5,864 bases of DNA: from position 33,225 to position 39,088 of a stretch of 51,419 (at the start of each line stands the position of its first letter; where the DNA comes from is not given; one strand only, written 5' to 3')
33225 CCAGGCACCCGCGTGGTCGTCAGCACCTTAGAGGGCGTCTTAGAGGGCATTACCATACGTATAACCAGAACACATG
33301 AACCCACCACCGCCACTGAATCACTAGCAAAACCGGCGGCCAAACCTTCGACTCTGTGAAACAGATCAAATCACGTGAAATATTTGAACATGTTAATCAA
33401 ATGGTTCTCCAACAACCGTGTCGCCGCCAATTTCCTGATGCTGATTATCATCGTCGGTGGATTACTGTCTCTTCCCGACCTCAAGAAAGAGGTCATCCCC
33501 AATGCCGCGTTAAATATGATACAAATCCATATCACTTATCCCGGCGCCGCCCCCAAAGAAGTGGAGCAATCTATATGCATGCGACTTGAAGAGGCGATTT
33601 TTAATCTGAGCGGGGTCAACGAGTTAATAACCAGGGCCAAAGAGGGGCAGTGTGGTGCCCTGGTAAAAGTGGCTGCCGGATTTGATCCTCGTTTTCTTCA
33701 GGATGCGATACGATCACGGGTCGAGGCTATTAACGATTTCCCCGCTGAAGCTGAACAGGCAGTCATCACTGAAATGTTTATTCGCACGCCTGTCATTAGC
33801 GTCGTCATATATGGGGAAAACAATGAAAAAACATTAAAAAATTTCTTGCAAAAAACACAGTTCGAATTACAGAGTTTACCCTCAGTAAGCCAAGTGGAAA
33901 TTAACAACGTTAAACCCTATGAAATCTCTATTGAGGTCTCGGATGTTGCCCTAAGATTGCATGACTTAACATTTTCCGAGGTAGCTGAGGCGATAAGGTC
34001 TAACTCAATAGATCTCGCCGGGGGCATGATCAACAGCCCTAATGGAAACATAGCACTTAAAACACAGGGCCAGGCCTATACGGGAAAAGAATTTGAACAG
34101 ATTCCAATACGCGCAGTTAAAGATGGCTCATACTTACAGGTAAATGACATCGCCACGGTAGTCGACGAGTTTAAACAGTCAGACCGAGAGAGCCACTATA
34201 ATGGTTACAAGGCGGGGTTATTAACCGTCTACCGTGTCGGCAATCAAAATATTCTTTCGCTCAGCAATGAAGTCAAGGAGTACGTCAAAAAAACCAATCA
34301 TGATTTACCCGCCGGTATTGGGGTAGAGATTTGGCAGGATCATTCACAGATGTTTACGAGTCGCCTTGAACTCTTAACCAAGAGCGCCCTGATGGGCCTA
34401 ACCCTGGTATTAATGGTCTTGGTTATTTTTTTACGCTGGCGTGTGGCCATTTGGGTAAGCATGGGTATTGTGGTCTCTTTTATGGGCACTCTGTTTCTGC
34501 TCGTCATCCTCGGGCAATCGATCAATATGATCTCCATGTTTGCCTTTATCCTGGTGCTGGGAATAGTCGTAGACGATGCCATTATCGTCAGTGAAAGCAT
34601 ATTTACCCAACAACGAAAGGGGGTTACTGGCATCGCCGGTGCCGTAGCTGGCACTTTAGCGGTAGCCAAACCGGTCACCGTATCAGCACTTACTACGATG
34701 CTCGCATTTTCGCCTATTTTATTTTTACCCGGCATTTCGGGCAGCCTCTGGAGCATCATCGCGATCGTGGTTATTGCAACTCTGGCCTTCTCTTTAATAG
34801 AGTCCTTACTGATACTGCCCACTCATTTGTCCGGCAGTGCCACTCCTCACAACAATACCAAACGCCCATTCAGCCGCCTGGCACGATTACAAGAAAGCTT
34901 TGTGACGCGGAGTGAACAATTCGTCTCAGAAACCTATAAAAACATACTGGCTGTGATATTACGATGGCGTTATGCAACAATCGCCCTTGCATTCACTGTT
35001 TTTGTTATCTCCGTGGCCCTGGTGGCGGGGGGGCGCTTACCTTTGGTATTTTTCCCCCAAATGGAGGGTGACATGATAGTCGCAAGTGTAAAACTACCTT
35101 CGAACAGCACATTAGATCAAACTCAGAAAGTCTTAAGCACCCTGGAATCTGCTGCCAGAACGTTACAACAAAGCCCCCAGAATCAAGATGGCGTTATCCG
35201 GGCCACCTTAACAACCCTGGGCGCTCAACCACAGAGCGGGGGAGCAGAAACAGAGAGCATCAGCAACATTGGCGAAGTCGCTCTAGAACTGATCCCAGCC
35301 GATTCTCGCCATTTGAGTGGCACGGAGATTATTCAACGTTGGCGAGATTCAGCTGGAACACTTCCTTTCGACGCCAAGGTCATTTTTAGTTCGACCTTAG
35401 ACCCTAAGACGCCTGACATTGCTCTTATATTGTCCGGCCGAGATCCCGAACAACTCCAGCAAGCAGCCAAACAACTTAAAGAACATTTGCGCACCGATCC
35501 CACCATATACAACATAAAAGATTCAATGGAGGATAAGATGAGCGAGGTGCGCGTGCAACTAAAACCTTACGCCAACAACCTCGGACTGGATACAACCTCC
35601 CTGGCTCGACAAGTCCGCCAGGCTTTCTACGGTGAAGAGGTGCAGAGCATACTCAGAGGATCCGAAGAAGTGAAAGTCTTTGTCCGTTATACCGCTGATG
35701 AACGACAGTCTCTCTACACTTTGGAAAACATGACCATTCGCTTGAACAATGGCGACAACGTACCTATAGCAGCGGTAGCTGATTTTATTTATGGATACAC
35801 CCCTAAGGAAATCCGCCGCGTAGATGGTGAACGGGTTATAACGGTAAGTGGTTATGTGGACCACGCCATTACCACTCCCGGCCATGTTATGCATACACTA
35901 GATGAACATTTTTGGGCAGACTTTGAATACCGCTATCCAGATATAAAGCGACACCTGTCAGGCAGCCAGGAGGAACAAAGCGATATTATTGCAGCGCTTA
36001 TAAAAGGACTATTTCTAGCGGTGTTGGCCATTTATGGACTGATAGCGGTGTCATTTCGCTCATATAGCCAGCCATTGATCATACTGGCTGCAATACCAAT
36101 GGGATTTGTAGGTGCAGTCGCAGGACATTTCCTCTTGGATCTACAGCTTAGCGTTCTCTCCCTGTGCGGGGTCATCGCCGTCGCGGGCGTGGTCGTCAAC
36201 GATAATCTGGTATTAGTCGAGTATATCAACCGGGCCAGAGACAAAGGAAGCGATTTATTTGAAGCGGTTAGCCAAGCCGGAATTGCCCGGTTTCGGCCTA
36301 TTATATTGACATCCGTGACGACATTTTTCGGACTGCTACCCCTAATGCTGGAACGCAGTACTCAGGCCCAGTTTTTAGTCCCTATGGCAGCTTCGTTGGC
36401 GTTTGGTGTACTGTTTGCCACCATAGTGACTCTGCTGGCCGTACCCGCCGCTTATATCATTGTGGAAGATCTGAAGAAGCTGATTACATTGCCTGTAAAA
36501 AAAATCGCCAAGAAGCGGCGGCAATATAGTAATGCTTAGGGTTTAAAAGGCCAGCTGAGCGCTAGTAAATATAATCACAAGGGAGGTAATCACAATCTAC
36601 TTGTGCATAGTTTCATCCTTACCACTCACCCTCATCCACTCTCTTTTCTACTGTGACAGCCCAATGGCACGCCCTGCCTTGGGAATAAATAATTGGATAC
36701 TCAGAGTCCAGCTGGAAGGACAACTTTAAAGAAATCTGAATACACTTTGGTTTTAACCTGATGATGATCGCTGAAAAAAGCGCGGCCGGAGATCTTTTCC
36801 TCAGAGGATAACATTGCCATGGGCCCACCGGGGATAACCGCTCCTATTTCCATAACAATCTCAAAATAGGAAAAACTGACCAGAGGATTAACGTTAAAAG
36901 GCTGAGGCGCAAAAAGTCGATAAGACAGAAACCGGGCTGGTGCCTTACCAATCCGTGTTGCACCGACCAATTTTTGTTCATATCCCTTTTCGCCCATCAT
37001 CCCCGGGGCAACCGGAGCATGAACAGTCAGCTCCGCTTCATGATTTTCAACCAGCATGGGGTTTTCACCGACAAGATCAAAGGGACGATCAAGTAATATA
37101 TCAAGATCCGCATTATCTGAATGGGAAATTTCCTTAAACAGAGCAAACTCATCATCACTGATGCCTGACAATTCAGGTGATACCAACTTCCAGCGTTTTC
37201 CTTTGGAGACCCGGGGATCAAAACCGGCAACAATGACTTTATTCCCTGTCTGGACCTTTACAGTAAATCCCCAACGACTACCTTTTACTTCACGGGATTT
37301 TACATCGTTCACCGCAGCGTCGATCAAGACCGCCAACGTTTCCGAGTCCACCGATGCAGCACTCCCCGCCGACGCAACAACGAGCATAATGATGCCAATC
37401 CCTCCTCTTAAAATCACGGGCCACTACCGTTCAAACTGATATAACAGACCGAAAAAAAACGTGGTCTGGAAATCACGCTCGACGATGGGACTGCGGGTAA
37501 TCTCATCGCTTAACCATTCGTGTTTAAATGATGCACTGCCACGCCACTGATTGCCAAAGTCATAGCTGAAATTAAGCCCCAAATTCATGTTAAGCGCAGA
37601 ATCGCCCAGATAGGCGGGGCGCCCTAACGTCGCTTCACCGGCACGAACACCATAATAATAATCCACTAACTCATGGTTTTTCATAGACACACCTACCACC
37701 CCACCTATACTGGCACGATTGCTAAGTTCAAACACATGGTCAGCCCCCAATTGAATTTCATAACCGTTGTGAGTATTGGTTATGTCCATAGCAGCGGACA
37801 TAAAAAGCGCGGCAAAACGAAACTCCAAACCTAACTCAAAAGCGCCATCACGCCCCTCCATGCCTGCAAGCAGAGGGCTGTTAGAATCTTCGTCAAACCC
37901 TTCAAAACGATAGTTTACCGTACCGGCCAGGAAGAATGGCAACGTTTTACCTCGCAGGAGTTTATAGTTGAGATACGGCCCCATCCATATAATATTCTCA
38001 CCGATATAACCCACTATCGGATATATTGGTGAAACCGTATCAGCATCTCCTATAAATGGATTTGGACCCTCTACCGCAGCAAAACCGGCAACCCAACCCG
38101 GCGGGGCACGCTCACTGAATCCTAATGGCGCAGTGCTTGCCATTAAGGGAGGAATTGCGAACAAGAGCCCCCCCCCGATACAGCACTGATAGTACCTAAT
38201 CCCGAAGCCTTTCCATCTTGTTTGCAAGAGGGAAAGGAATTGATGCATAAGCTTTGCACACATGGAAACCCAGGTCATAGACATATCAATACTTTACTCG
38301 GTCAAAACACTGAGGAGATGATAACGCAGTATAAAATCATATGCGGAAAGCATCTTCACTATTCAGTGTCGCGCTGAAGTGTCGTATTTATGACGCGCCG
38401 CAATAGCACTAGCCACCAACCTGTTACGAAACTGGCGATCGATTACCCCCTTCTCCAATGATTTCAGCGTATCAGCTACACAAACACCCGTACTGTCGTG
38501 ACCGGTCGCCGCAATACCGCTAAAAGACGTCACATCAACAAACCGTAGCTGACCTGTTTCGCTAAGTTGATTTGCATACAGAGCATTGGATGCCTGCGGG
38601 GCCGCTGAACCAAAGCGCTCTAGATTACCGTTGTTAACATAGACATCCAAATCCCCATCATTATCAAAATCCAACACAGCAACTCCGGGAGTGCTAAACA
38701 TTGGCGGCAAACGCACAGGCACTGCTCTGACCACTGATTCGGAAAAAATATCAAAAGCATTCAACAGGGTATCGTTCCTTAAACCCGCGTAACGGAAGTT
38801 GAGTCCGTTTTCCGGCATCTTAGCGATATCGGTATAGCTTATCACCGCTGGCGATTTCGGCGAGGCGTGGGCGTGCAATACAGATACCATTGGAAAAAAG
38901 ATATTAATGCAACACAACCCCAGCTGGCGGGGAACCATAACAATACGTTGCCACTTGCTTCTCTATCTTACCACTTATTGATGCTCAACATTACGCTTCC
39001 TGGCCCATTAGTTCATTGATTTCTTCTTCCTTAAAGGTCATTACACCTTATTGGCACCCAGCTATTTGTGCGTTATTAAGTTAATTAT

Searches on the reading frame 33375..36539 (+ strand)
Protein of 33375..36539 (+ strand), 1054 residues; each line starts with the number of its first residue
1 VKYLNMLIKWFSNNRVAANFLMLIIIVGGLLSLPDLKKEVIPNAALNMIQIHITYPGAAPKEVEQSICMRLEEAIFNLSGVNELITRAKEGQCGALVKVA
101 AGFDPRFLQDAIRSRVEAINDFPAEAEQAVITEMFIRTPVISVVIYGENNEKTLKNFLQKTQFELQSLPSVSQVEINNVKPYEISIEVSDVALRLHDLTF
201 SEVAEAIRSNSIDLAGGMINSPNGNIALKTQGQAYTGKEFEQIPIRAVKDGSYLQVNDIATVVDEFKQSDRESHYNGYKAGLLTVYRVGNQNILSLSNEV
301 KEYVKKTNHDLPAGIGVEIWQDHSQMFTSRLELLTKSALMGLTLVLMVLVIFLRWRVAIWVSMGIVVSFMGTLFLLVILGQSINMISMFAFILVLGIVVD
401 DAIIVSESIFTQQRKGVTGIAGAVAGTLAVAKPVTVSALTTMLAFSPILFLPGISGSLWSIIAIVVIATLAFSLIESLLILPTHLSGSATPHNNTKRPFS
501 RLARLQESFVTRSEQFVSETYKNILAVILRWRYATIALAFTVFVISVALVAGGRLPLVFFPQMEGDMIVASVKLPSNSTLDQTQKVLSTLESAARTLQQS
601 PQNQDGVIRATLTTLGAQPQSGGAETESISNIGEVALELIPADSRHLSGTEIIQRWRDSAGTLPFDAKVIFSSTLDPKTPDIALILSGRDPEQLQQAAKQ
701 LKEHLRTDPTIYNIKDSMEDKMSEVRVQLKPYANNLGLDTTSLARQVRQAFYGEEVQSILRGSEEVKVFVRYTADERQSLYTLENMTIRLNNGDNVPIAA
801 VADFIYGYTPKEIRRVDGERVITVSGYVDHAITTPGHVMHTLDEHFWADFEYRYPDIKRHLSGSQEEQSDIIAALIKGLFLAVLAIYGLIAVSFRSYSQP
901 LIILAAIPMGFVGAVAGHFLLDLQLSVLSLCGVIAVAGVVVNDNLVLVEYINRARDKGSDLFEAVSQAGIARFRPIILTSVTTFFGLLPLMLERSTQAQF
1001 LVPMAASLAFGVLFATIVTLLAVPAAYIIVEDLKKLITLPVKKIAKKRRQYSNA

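Call 95: search_protein_families(library=pfam, proteins=[window:33375-36539:+], max_evalue=0.001)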
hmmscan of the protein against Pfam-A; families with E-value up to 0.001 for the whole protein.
window:33375-36539:+ (1054 aa): 3 families
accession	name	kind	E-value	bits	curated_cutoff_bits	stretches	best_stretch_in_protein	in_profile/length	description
PF00873.25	ACR_tran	-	1.8e-155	519.7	28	1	8-1030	2-1020/1021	AcrB/AcrD/AcrF family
PF03176.21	MMPL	-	9e-05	22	20.5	0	879-1027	149-299/333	MMPL family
PF02355.23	SecD_SecF_C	-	0.00043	20.2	20.5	1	871-1021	29-177/189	Protein export membrane protein SecD/SecF, C-terminal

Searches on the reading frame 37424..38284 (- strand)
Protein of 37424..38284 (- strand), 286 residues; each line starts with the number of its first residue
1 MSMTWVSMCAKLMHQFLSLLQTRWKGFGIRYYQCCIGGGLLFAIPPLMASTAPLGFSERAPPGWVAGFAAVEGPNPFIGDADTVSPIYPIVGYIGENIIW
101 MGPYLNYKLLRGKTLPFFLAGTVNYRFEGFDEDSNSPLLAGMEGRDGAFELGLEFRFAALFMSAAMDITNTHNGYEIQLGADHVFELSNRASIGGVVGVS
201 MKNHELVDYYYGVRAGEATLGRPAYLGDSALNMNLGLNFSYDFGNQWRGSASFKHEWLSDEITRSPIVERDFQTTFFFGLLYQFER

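Call 59: search_protein_families(library=pfam, proteins=[window:37424-38284:-], max_evalue=1)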
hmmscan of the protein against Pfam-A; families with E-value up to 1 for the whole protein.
window:37424-38284:- (286 aa): 2 families
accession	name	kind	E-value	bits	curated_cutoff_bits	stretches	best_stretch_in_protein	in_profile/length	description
PF06629.18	MipA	-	6.1e-39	134.9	24.2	1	67-284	2-221/221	MltA-interacting protein MipA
PF11383.14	DUF3187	-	0.092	12.3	24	1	228-284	192-249/320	Protein of unknown function (DUF3187)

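Call 60: search_protein_families(library=ncbifam, proteins=[window:37424-38284:-], max_evalue=1)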
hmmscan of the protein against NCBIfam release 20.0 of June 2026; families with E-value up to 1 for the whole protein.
window:37424-38284:- (286 aa): 1 family
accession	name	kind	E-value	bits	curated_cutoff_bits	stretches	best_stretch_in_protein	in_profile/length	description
NF045789.1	OmpVVibrio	equivalog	6.8e-22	78.2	400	1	64-284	38-259/259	outer membrane protein OmpV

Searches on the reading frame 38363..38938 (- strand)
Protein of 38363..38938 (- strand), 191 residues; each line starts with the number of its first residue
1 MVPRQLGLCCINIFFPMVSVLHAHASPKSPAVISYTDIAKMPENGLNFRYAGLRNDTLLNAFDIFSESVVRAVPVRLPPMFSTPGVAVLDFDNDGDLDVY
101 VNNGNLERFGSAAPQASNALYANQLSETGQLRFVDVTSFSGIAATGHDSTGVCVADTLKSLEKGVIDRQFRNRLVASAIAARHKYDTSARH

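Call 59: search_protein_families(library=pfam, proteins=[window:38363-38938:-], max_evalue=1)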
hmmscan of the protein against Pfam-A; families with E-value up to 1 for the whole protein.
window:38363-38938:- (191 aa): 4 families
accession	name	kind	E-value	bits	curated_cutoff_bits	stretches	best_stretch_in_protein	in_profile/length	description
PF13517.12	FG-GAP_3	-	2.2e-06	28.6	26.9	1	74-101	34-61/61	FG-GAP-like repeat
PF01839.29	FG-GAP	-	0.041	14.2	22.1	1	86-104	5-23/37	FG-GAP repeat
PF14407.11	Frankia_peptide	-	0.062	14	48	1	164-190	9-37/63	Ribosomally synthesized peptide prototyped by Frankia Franean1_4349.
PF18189.6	RIF5_SNase_2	-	0.12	12.5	25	1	113-168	92-147/179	TbRIF5 SNase domain 2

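Call 60: search_protein_families(library=ncbifam, proteins=[window:38363-38938:-], max_evalue=1)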
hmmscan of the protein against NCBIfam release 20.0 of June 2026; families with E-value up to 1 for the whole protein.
window:38363-38938:- (191 aa): 0 families
